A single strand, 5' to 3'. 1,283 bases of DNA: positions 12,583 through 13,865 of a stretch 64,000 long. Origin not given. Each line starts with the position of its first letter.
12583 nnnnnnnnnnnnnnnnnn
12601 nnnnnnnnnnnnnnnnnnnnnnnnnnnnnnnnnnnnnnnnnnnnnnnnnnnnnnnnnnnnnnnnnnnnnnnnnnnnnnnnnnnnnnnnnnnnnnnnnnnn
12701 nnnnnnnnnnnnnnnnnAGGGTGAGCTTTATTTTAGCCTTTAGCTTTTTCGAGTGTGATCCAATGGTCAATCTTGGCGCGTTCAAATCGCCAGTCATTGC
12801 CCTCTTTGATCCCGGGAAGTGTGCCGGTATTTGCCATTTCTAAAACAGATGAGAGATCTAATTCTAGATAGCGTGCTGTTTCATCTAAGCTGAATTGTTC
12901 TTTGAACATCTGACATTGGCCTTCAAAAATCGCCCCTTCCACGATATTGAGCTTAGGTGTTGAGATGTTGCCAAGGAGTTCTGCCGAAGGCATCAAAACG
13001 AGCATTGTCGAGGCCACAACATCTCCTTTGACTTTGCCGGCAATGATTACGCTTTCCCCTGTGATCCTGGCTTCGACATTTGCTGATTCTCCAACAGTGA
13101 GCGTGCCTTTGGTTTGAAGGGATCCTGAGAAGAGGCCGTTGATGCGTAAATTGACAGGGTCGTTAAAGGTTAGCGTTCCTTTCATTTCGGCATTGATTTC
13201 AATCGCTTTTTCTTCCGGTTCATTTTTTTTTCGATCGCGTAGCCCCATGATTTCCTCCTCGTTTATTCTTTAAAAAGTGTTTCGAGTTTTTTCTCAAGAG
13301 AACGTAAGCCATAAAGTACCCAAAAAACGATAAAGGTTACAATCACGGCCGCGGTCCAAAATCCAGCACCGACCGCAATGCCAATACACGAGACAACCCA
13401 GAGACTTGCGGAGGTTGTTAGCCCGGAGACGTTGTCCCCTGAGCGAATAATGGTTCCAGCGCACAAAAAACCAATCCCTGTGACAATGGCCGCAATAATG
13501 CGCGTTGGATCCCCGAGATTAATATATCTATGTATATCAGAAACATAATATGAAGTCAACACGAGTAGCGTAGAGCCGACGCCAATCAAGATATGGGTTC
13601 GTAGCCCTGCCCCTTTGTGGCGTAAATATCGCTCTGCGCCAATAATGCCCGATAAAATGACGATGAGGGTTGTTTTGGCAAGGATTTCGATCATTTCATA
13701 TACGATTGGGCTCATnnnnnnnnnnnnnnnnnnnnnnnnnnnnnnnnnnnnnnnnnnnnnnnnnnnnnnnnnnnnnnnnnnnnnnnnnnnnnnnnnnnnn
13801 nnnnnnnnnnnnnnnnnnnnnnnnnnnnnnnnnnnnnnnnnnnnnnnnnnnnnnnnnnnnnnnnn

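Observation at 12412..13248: Bactofilin-HTH fusion adjacent to a membrane-anchored HTH: cytoskeleton/membrane-tethered DNA-binding pair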

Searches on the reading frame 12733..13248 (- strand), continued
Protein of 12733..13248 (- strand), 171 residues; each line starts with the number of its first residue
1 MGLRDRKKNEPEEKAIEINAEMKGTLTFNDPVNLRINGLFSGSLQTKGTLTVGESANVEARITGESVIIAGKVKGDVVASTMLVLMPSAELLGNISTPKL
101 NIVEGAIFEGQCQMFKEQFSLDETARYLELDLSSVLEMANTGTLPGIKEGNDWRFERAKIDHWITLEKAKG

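Call 56: search_protein_families(library=ncbifam, proteins=[L095:1290-2390:+, L095:3112-4509:+, L095:5-304:+, L095:4679-5329:+, L095:5329-5982:+, L095:2439-3068:+], max_evalue=0.001)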
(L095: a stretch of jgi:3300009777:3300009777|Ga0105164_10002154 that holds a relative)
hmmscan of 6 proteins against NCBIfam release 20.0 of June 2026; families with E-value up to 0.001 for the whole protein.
L095:1290-2390:+ (366 aa): 1 family
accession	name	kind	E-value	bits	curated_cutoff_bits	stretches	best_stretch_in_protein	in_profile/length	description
NF040964.1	MamK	subfamily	0.00014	21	400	1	71-224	44-192/335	MamK family actin-like protein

L095:3112-4509:+ (465 aa): 20 families
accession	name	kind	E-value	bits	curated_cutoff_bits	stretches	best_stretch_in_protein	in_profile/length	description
NF041546.1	ParA_partition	equivalog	7.6e-32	110.5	180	2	112-249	68-203/203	ParA family partition ATPase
TIGR03453.1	partition_RepA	equivalog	5.7e-24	84.7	348.45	1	3-168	106-282/387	plasmid partitioning protein RepA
TIGR03371.1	cellulose_yhjQ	equivalog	1.1e-20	74.1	157.85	1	1-251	1-242/246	cellulose biosynthesis protein BcsQ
NF041283.1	PrgP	equivalog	3.7e-20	72.4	400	1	3-227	4-235/297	ParA superfamily DNA segregation protein PrgP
TIGR01969.1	minD_arch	subfamily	3.6e-18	65.6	201.75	1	3-260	2-240/251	cell division ATPase MinD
NF010443.0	PRK13869.1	subfamily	3.3e-17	62.4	446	1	3-189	123-326/405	plasmid-partitioning protein RepA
TIGR01968.1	minD_bact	equivalog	5.4e-10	39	212.9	1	3-177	3-165/261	septum site-determining protein MinD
NF010259.0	PRK13705.1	equivalog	1.7e-09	37.1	725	1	2-155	107-269/388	plasmid-partitioning protein SopA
TIGR01287.1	nifH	equivalog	1.7e-08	34.1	394.35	1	9-77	7-73/275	nitrogenase iron protein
TIGR03018.1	pepcterm_TyrKin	hypoth_equivalog_domain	2.3e-08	33.6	230.65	1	4-88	38-119/207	XrtA-associated tyrosine autokinase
NF033200.1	F430_CfbC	exception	4.1e-07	29.6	402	1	9-48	7-46/260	Ni-sirohydrochlorin a,c-diamide reductive cyclase ATP-dependent reductase subunit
NF009701.0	PRK13230.1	subfamily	5e-07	29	350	1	9-77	8-74/291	nitrogenase reductase-like protein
NF047398.1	AAA_KGGVGR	domain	1e-06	29.2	90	1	2-72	3-74/190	KGGVGR-motif variant AAA ATPase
NF008967.0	PRK12313.1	equivalog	5.4e-06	25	577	1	384-443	39-98/633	1,4-alpha-glucan branching protein GlgB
TIGR01281.1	DPOR_bchL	equivalog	9.9e-06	25.1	345.15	1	9-63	7-58/268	ferredoxin:protochlorophyllide reductase (ATP-dependent) iron-sulfur ATP-binding protein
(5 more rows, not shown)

L095:5-304:+ (99 aa): 0 families

L095:4679-5329:+ (216 aa): 0 families

L095:5329-5982:+ (217 aa): 0 families

L095:2439-3068:+ (209 aa): 0 families

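Call 83: search_protein_families(library=pfam, proteins=[P0158, P0156, P0149, P0168, P0181, P0192], max_evalue=0.001)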
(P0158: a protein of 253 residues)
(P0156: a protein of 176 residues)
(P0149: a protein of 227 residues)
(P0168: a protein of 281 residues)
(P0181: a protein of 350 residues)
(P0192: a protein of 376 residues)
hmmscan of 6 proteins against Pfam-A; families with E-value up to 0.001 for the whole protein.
P0158 (253 aa): 2 families
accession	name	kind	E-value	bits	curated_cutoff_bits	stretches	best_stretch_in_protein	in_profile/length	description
PF04519.19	Bactofilin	-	1.8e-24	86.3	27.9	1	18-114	3-97/98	Polymer-forming cytoskeletal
PF07238.19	PilZ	-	6.7e-10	39.6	22.5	1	141-249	1-101/102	PilZ domain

P0156 (176 aa): 2 families
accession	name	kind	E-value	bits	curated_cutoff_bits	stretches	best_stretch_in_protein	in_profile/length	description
PF04519.19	Bactofilin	-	1.1e-24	87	27.9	1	19-115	2-96/98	Polymer-forming cytoskeletal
PF07331.16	TctB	-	5.3e-05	23.9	29.1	1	113-176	85-137/137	Tripartite tricarboxylate transporter TctB family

P0149 (227 aa): 1 family
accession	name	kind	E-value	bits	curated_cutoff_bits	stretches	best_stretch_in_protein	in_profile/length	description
PF04519.19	Bactofilin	-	5.1e-23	81.6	27.9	1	19-114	5-98/98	Polymer-forming cytoskeletal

P0168 (281 aa): 1 family
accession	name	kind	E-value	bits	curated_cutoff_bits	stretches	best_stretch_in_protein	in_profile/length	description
PF04519.19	Bactofilin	-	1.8e-44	150.4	27.9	2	169-265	1-97/98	Polymer-forming cytoskeletal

P0181 (350 aa): 1 family
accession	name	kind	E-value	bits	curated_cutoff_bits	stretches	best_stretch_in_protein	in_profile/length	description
PF04519.19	Bactofilin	-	7.7e-46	154.8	27.9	2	39-136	1-97/98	Polymer-forming cytoskeletal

P0192 (376 aa): 1 family
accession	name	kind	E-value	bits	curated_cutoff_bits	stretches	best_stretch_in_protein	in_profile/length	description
PF04519.19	Bactofilin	-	1.1e-41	141.5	27.9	2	38-133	3-97/98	Polymer-forming cytoskeletal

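Call 84: find_encoding_contigs(protein=P0158, flank=3000, max_places=2)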
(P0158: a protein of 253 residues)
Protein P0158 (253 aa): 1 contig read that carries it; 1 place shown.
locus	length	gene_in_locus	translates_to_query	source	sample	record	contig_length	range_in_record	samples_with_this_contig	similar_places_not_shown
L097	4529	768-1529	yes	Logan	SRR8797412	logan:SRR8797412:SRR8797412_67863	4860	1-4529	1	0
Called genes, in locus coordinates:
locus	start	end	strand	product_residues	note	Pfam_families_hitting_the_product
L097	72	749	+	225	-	-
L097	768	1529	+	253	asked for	PF04519:Bactofilin, PF07238:PilZ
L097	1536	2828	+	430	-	PF00072:Response_reg, PF00512:HisKA, PF02518:HATPase_c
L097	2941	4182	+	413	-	PF00072:Response_reg, PF00158:Sigma54_activat, PF14532:Sigma54_activ_2, PF07728:AAA_5 (weak), PF25601:AAA_lid_14, PF02954:HTH_8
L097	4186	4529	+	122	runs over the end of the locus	PF00072:Response_reg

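Call 85: find_encoding_contigs(protein=P0152, flank=3000, max_places=2)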
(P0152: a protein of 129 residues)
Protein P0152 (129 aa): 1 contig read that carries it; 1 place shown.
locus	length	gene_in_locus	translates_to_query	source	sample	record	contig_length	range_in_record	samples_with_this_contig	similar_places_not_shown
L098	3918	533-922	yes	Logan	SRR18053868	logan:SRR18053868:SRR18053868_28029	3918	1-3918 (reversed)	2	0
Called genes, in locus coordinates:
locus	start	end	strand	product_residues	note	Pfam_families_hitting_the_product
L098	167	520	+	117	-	PF01740:STAS, PF13466:STAS_2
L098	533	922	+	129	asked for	PF04519:Bactofilin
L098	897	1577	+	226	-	-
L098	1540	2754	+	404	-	PF11741:AMIN (faint)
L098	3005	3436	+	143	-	PF13581:HATPase_c_2, PF02518:HATPase_c (weak)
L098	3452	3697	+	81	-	-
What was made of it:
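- Close core relatives carry other C-terminal modules (PilZ, a transmembrane segment) and have no B gene next to them (calls 83-85).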

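Call 86: find_encoding_contigs(protein=P0162, flank=3000, max_places=2)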
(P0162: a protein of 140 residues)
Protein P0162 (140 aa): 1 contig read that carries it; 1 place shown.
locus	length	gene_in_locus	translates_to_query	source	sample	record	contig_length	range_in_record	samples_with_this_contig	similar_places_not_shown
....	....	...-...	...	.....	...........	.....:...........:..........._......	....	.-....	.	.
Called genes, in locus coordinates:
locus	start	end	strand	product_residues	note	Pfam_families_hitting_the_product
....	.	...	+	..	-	?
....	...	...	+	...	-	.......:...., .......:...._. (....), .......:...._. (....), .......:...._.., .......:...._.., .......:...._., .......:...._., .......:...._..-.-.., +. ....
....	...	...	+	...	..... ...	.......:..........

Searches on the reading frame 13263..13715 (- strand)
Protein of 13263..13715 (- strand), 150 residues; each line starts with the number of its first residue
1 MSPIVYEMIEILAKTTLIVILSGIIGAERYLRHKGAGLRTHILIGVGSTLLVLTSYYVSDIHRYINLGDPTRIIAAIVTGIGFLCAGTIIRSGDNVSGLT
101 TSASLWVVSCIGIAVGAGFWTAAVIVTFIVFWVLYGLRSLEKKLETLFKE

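Call 70: search_protein_families(library=pfam, proteins=[window:13263-13715:-], max_evalue=0.0001)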
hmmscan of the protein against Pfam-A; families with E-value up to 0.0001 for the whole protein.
window:13263-13715:- (150 aa): 1 family
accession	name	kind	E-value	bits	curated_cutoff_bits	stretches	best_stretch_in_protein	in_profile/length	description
PF02308.21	MgtC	-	1.4e-37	129.2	31.4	1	19-142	5-120/121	MgtC family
